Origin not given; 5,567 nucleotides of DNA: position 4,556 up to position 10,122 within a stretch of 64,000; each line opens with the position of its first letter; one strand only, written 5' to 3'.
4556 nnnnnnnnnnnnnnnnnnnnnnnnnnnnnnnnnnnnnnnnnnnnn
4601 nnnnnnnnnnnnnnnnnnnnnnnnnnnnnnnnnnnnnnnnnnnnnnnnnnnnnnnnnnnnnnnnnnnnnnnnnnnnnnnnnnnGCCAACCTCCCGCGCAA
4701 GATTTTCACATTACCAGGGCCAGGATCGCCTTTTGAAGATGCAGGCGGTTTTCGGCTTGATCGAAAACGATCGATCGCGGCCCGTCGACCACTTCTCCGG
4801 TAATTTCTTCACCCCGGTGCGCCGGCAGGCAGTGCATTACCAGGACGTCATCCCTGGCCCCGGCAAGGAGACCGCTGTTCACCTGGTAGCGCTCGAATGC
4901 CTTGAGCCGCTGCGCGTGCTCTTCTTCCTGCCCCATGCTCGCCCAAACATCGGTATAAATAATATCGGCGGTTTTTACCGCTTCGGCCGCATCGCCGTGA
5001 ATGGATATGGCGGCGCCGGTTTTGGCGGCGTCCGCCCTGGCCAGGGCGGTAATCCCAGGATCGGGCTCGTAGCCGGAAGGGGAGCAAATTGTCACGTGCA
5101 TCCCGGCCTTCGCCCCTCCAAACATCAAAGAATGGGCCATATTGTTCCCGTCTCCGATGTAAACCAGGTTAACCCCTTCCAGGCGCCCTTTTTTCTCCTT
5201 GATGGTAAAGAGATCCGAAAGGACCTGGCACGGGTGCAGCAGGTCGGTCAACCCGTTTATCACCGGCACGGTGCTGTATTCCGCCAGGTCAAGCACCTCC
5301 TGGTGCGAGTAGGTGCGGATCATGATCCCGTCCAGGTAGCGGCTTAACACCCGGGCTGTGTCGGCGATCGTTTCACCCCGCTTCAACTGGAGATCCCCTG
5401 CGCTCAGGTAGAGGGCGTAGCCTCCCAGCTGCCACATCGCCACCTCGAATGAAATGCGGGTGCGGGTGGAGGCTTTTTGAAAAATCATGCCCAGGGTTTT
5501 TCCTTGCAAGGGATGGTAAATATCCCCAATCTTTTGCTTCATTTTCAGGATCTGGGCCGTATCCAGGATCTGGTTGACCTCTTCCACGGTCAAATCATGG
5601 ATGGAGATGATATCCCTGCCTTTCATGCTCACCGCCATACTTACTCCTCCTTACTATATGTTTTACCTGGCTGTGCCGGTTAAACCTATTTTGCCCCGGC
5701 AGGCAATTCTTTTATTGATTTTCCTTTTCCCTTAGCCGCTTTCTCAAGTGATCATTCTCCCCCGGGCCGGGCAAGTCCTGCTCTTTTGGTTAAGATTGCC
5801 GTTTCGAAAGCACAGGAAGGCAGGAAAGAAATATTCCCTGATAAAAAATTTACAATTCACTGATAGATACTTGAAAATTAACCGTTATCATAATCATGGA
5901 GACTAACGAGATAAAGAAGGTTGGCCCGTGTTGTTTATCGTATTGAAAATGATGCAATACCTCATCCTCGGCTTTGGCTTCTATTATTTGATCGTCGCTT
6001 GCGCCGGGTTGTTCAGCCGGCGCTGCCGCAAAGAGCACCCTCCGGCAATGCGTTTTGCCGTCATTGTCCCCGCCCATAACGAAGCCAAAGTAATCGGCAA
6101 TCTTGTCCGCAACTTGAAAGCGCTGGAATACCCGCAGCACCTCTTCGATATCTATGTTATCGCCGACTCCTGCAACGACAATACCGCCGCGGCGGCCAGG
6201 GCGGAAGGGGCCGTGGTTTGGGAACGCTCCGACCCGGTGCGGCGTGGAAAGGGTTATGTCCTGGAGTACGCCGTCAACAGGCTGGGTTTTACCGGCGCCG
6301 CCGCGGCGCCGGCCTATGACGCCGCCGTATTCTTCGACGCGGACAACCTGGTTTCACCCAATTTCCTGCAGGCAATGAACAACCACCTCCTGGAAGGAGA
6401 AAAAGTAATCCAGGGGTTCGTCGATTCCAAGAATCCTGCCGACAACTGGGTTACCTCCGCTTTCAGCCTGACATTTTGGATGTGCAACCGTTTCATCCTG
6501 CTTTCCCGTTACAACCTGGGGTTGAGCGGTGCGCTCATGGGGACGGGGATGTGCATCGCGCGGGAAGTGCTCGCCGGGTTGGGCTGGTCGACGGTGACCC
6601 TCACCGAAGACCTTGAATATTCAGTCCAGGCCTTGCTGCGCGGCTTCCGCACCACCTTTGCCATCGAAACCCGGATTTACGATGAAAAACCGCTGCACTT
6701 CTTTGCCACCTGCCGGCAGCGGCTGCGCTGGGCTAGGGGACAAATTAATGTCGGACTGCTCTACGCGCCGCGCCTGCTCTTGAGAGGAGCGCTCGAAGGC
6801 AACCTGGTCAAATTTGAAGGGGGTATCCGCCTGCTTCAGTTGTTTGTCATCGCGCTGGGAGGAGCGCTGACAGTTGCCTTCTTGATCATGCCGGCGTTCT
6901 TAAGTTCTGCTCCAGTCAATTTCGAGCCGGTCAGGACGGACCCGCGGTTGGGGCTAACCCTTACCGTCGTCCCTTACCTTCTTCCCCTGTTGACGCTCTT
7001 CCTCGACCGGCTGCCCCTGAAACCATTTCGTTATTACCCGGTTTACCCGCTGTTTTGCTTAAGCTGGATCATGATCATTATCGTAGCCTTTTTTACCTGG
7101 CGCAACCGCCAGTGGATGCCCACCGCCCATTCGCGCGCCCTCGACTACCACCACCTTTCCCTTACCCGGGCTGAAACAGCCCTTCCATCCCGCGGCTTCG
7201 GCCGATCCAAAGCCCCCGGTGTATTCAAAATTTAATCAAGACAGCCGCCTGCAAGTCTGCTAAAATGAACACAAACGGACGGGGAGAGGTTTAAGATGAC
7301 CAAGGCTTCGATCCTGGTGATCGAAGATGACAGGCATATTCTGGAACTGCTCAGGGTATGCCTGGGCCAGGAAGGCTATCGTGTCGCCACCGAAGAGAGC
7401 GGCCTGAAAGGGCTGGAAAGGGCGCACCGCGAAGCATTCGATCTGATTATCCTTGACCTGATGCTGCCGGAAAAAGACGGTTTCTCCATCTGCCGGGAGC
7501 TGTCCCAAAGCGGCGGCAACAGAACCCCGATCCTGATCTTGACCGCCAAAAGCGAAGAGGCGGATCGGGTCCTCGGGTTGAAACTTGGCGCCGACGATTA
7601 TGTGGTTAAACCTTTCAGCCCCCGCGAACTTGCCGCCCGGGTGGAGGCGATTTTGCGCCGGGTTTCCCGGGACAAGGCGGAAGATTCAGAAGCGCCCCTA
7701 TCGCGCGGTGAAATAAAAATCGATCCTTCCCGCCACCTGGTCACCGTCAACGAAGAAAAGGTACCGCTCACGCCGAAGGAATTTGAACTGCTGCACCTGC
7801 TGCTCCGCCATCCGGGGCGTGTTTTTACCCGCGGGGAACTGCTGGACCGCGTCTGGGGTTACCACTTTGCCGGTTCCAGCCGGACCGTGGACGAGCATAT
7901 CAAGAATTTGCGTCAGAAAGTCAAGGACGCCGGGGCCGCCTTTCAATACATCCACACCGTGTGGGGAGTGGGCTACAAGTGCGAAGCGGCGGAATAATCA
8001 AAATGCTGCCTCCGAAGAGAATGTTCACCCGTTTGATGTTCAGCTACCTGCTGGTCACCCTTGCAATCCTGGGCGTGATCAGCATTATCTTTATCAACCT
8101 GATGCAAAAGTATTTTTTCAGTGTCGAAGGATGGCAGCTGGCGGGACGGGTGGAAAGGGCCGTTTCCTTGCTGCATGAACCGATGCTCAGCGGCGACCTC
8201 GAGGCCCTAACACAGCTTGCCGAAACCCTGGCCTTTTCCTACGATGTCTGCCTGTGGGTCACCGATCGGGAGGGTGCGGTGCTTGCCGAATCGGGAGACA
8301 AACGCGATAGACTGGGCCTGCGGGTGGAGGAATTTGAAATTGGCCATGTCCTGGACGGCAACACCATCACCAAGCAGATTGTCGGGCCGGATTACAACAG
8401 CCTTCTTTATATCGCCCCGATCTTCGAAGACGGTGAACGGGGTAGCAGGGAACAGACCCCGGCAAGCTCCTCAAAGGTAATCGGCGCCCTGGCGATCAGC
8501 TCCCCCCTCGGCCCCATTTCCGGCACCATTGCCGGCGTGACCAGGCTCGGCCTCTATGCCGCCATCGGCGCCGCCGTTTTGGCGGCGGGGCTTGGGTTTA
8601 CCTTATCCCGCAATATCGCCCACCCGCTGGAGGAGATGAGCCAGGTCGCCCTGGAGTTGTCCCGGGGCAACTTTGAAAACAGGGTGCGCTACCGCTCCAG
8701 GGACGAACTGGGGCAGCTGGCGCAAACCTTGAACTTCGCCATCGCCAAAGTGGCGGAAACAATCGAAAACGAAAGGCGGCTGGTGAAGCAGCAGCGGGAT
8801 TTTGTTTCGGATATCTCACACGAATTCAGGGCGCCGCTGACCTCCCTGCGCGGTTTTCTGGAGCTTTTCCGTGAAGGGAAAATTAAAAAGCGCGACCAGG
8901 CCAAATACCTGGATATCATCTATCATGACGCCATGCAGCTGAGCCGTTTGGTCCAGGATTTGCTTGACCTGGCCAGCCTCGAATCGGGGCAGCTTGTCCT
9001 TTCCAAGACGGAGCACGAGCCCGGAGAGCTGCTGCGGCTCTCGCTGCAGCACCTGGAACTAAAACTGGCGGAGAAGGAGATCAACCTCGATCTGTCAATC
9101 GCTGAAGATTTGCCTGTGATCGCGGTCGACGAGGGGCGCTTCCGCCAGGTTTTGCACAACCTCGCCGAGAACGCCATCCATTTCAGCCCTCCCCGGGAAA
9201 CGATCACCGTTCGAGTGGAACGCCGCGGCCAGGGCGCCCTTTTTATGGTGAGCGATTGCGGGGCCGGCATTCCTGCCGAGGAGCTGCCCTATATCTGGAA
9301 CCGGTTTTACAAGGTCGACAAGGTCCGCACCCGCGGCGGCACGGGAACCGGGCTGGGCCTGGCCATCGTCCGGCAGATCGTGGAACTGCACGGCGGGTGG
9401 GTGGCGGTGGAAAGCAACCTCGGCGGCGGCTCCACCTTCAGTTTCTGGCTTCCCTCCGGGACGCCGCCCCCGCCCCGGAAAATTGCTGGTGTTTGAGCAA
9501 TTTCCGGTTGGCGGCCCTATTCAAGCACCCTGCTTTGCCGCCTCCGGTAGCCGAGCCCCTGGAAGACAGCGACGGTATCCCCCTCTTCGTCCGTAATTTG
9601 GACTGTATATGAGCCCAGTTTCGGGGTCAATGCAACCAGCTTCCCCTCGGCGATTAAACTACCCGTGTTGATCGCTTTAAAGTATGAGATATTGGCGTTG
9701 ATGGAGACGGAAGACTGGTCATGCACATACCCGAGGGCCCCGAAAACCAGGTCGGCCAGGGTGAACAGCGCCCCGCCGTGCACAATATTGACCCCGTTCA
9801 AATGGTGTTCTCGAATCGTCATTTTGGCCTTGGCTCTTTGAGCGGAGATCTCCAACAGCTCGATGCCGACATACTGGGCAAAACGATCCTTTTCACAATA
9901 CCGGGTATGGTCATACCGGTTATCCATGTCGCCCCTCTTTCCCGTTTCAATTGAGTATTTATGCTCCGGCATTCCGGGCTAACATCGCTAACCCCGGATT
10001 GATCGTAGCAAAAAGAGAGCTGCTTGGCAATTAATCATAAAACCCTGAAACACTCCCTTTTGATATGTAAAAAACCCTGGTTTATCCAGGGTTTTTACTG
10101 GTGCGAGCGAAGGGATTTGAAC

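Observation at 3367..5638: argF operonically linked to a cyclic-2,3-diphosphoglycerate-synthetase-like P-loop protein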

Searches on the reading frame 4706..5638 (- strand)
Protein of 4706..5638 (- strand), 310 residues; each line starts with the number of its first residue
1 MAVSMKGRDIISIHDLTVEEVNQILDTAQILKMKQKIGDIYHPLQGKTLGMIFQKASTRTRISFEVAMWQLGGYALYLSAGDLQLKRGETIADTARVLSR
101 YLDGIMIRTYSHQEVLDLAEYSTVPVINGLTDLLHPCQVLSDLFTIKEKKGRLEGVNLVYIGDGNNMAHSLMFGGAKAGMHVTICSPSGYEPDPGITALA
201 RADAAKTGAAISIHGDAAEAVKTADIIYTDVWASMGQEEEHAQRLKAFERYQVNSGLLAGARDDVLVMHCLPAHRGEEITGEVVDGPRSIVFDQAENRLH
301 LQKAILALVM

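Call 3: search_protein_families(library=pfam, proteins=[window:4706-5638:-], max_evalue=0.01)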
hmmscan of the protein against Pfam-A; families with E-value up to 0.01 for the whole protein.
window:4706-5638:- (310 aa): 2 families
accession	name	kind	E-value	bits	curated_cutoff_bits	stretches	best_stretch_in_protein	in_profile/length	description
PF00185.30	OTCace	-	9.8e-60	201.6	29.4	1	154-308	1-156/157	Aspartate/ornithine carbamoyltransferase, Asp/Orn binding domain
PF02729.26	OTCace_N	-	9.1e-52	175.5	29.9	1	8-148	1-148/148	Aspartate/ornithine carbamoyltransferase, carbamoyl-P binding domain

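Call 4: search_protein_families(library=ncbifam, proteins=[window:4706-5638:-], max_evalue=0.01)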
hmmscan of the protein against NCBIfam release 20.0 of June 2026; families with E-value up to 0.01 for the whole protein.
window:4706-5638:- (310 aa): 18 families
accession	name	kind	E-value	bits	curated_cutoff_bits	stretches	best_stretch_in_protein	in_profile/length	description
NF001986.0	PRK00779.1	subfamily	7.3e-134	445.7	306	1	5-310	3-304/307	ornithine carbamoyltransferase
TIGR00658.1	orni_carb_tr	equivalog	3.1e-129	430.5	280.85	1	8-309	1-302/304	ornithine carbamoyltransferase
TIGR04384.1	putr_carbamoyl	exception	9.5e-100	333.9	500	1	9-309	1-306/330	putrescine carbamoyltransferase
NF011380.0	PRK14805.1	equivalog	1.4e-93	313.3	421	1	9-308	3-298/302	ornithine carbamoyltransferase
NF003286.0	PRK04284.1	subfamily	2.6e-84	283.2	515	2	4-275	3-278/332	ornithine carbamoyltransferase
NF002470.0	PRK01713.1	equivalog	3.9e-69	233.6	545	2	1-276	1-280/334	ornithine carbamoyltransferase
NF009213.0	PRK12562.1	subfamily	3.7e-67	227.1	559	2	9-278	8-282/334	ornithine carbamoyltransferase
NF011379.0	PRK14804.1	equivalog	8e-60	202.5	373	1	8-306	7-305/311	ornithine carbamoyltransferase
NF003384.0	PRK04523.1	equivalog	2.6e-53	181.2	288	1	8-309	4-332/336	N-acetylornithine carbamoyltransferase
NF002032.1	PRK00856.1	equivalog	7.9e-53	179.6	263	1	8-310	1-297/297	aspartate carbamoyltransferase catalytic subunit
TIGR00670.1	asp_carb_tr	equivalog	8.7e-52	176.1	236.95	1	8-310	1-303/304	aspartate carbamoyltransferase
NF006046.0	PRK08192.1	equivalog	2.5e-33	115.7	512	1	4-309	3-316/339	aspartate carbamoyltransferase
NF008853.0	PRK11891.1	equivalog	3.3e-33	114.9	560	1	9-309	90-397/430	aspartate carbamoyltransferase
NF005538.0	PRK07200.1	equivalog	6.3e-23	81.4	453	1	5-247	19-287/396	knotted carbamoyltransferase YgeW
NF010387.0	PRK13814.1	equivalog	1.4e-19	70.1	660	1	11-309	9-302/310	aspartate carbamoyltransferase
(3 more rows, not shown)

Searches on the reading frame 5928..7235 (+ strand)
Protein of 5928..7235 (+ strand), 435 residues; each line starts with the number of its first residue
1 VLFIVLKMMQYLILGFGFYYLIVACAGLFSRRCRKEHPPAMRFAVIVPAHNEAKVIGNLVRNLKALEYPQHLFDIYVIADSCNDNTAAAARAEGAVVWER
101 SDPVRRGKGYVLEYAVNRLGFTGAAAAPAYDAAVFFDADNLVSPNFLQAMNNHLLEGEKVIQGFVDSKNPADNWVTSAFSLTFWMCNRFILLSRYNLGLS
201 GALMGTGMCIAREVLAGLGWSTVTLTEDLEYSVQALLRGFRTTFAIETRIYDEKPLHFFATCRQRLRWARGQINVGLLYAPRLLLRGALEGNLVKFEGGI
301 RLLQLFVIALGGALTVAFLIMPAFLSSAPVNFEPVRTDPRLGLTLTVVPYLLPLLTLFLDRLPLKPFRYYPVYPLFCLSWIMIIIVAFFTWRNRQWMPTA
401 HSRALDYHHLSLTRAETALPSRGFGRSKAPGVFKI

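Call 3: search_protein_families(library=pfam, proteins=[window:5928-7235:+], max_evalue=0.01)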
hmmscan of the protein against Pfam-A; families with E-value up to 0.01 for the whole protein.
window:5928-7235:+ (435 aa): 4 families
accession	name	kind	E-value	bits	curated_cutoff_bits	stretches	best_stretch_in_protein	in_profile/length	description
PF13641.12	Glyco_tranf_2_3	-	9e-28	98.3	27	1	42-271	2-230/230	Glycosyltransferase like family 2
PF13632.12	Glyco_trans_2_3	-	6.1e-19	69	27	1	134-325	3-153/198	Glycosyl transferase family group 2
PF00535.33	Glycos_transf_2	-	2.5e-10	41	23.3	1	45-191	2-141/168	Glycosyl transferase family 2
PF13506.12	Glyco_transf_21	-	0.0023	17.9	21.7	1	127-270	28-174/174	Glycosyl transferase family 21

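Call 4: search_protein_families(library=ncbifam, proteins=[window:5928-7235:+], max_evalue=0.01)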
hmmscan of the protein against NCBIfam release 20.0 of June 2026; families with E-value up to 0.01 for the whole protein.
window:5928-7235:+ (435 aa): 16 families
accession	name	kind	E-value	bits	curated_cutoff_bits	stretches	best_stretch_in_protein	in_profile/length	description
NF041865.1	EpsU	equivalog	9.8e-46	156.5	700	1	20-290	18-283/394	exopolysaccharide biosynthesis GT2 family glycosyltransferase EpsU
NF053846.1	glyco_with_XrtP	equivalog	2e-16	59.7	520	2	6-159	6-163/440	XrtP-associated glycosyltransferase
TIGR03937.1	PgaC_IcaA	equivalog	3.1e-13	49.4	422.3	2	6-159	10-155/407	poly-beta-1,6-N-acetyl-D-glucosamine synthase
TIGR03030.1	CelA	equivalog_domain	5.4e-11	41.2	699.1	1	209-286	313-390/714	UDP-forming cellulose synthase catalytic subunit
NF010496.0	PRK13915.1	equivalog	6.7e-09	35.2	262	1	41-160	31-148/307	glucosyl-3-phosphoglycerate synthase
NF011305.0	PRK14716.1-3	equivalog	3.1e-08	33.2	409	1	14-248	17-271/486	glycosyl transferase family protein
TIGR04283.1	glyco_like_mftF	equivalog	1.7e-07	31.1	182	1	44-232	2-166/221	TIGR04283 family arsenosugar biosynthesis glycosyltransferase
TIGR03469.1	HpnB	hypoth_equivalog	3.2e-07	29.7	379.25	1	42-95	45-97/386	hopene-associated glycosyltransferase HpnB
TIGR04182.1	glyco_TIGR04182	equivalog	3.4e-07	29.9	325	1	44-158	3-101/293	S-layer glycoprotein N-glycosyltransferase AglJ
NF058614.1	PPMAGASynPpgS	equivalog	7.4e-07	28.8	370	1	45-155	4-102/226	polyprenyl-phospho-N-acetylgalactosaminyl synthase PpgS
NF011307.0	PRK14716.1-5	equivalog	1.4e-06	27.5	431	1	37-245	58-277/464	glycosyl transferase family protein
TIGR04242.1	nodulat_NodC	equivalog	0.00011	21.4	550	1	42-278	49-290/395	chitooligosaccharide synthase NodC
TIGR03965.1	mycofact_glyco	equivalog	0.0002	20.4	280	1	40-175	73-201/467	mycofactocin biosynthesis glycosyltransferase MftF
NF003962.0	PRK05454.2-5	equivalog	0.00047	18.9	328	1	2-153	91-255/641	glucans biosynthesis glucosyltransferase MdoH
TIGR03111.1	glyc2_xrt_Gpos1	hypoth_equivalog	0.00076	18.4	363.95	0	21-86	32-94/439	TIGR03111 family XrtG-associated glycosyltransferase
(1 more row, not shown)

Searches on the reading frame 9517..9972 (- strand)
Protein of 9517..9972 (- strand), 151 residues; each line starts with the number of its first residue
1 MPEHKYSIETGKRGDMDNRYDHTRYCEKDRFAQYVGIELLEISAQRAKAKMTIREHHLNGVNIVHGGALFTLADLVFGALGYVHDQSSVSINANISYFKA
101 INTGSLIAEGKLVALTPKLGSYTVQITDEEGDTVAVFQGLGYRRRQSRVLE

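Call 49: search_protein_families(library=pfam, proteins=[window:9517-9972:-], max_evalue=0.00001)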
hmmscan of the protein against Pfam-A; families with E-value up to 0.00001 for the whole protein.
window:9517-9972:- (151 aa): 2 families
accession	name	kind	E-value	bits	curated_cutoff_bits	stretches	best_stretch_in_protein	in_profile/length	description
PF03061.28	4HBT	-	1.5e-09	38.5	20.6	1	62-134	2-78/79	Thioesterase superfamily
PF14539.12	DUF4442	-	1.9e-06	28.5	25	1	31-135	15-124/132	Domain of unknown function (DUF4442)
